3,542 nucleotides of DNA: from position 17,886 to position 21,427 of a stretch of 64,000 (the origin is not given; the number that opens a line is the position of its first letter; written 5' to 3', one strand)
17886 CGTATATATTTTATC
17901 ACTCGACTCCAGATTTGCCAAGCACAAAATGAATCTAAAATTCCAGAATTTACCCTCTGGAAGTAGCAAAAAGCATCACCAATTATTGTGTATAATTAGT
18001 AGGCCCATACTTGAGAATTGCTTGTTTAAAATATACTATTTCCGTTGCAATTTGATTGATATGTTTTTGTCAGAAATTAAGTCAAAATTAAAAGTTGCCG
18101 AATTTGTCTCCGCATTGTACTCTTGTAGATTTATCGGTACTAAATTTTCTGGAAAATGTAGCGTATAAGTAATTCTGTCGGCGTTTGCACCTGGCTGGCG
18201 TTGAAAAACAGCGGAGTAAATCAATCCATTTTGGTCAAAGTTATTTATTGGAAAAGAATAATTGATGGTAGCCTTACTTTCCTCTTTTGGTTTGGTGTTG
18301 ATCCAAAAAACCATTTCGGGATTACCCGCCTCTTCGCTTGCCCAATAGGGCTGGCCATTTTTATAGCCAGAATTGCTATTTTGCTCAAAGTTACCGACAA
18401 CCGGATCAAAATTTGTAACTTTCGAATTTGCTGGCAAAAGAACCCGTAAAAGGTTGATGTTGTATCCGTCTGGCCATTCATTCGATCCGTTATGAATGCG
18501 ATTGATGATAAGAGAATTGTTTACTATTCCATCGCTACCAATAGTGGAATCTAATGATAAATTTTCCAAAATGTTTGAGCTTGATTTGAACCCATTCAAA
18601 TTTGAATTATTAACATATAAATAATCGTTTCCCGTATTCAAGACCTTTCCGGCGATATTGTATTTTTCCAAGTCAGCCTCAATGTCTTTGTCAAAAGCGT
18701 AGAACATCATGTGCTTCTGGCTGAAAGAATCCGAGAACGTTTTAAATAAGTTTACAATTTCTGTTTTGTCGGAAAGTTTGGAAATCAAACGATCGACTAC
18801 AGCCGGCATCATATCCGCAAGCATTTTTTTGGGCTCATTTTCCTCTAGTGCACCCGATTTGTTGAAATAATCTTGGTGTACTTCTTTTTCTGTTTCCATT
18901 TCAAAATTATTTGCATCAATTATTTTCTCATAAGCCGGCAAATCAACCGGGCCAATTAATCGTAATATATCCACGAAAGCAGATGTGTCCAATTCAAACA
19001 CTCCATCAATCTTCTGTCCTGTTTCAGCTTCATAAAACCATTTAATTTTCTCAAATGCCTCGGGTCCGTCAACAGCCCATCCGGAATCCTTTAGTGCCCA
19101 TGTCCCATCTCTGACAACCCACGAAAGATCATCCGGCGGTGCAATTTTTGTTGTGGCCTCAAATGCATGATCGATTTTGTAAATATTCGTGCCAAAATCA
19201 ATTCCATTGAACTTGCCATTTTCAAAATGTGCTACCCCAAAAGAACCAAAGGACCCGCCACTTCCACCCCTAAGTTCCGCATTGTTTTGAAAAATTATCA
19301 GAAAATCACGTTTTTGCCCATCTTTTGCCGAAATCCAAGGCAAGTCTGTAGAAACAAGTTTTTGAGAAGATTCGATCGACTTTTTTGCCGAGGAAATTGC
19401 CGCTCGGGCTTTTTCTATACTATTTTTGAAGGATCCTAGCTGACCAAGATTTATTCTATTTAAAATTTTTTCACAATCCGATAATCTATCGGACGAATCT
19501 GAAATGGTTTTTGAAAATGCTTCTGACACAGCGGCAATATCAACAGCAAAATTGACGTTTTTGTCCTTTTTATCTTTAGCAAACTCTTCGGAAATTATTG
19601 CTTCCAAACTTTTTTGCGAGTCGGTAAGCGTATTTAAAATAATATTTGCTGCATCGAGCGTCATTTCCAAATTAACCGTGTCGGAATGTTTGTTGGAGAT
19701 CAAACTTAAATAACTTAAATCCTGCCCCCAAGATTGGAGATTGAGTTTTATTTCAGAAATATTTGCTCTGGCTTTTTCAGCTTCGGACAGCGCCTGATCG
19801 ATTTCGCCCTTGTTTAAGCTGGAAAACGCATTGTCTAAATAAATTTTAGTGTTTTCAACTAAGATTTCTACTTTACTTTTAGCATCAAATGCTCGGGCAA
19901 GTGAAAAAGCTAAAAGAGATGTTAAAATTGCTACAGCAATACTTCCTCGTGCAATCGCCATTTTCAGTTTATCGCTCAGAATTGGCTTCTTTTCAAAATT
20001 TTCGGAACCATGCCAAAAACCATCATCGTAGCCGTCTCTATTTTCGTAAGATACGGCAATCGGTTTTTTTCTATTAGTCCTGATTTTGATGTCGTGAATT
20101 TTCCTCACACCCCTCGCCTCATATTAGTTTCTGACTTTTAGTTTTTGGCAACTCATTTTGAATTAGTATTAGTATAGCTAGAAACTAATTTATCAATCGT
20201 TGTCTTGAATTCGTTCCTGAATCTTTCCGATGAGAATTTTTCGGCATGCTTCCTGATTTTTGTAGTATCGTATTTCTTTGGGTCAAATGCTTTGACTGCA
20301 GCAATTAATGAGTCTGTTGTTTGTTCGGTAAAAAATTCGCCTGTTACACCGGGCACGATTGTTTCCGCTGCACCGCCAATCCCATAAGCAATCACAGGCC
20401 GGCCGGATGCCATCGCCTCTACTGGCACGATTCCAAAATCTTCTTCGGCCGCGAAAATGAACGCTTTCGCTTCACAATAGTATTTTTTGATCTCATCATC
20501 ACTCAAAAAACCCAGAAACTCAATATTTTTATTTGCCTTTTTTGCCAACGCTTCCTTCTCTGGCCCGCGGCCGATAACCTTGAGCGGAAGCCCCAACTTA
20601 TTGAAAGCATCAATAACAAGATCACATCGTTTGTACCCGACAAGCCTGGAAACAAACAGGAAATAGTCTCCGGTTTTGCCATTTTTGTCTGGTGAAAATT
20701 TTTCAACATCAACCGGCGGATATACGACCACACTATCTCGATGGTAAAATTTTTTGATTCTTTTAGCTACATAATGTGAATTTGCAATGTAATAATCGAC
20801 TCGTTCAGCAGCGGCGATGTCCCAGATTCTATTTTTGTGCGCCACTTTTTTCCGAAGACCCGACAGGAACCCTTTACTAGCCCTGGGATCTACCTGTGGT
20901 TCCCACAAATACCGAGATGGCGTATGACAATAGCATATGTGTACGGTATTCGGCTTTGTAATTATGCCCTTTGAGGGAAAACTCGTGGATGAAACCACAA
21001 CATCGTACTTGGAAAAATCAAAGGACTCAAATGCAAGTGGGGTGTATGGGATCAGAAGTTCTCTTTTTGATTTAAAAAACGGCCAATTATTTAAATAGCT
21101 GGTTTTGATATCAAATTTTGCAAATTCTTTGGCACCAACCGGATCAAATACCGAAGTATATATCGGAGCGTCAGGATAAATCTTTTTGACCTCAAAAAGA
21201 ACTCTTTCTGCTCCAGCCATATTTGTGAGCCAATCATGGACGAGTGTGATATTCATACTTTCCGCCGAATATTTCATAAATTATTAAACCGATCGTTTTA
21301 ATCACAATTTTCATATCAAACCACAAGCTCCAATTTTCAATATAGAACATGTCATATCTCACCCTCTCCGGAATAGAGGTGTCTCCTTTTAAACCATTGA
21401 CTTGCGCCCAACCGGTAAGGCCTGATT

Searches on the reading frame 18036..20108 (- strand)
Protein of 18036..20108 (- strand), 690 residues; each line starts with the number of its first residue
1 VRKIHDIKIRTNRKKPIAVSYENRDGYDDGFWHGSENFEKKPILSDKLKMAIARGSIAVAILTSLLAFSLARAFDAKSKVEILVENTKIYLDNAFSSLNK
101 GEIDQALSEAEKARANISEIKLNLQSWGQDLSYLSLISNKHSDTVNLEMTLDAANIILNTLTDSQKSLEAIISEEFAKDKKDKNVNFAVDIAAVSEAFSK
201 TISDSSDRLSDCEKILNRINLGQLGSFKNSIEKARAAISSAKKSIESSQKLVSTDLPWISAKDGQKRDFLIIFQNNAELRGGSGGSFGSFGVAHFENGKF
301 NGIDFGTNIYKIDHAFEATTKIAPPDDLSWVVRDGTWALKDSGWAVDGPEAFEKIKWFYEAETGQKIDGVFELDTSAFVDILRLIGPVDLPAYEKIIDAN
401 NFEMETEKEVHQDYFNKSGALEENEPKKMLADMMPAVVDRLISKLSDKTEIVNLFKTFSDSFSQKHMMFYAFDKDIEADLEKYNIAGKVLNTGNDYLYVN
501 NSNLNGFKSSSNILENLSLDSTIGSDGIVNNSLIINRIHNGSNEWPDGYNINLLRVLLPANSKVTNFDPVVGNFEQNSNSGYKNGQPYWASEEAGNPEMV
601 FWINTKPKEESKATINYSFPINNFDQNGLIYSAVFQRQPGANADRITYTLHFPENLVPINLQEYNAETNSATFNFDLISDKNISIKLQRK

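Call 38: search_protein_families(library=pfam, proteins=[window:18036-20108:-], max_evalue=0.00001)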
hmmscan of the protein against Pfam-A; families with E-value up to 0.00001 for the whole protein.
window:18036-20108:- (690 aa): 1 family
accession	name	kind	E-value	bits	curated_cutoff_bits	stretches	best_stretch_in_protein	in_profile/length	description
PF13196.11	DUF4012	-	2.2e-19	70.8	28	1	265-403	2-136/144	Protein of unknown function (DUF4012)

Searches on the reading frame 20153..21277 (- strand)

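Call 38: search_protein_families(library=pfam, proteins=[window:20153-21277:-], max_evalue=0.00001)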
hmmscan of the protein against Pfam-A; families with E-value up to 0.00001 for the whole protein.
window:20153-21277:- (374 aa): 3 families
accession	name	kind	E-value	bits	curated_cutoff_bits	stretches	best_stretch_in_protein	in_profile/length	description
PF00534.26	Glycos_transf_1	-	4.8e-27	95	26.4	1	200-331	12-155/172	Glycosyl transferases group 1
PF13692.12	Glyco_trans_1_4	-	2.7e-23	83.2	27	1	205-329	3-137/142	Glycosyl transferases group 1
PF13439.12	Glyco_transf_4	-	7.5e-11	42.8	28.5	1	22-193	3-170/170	Glycosyltransferase Family 4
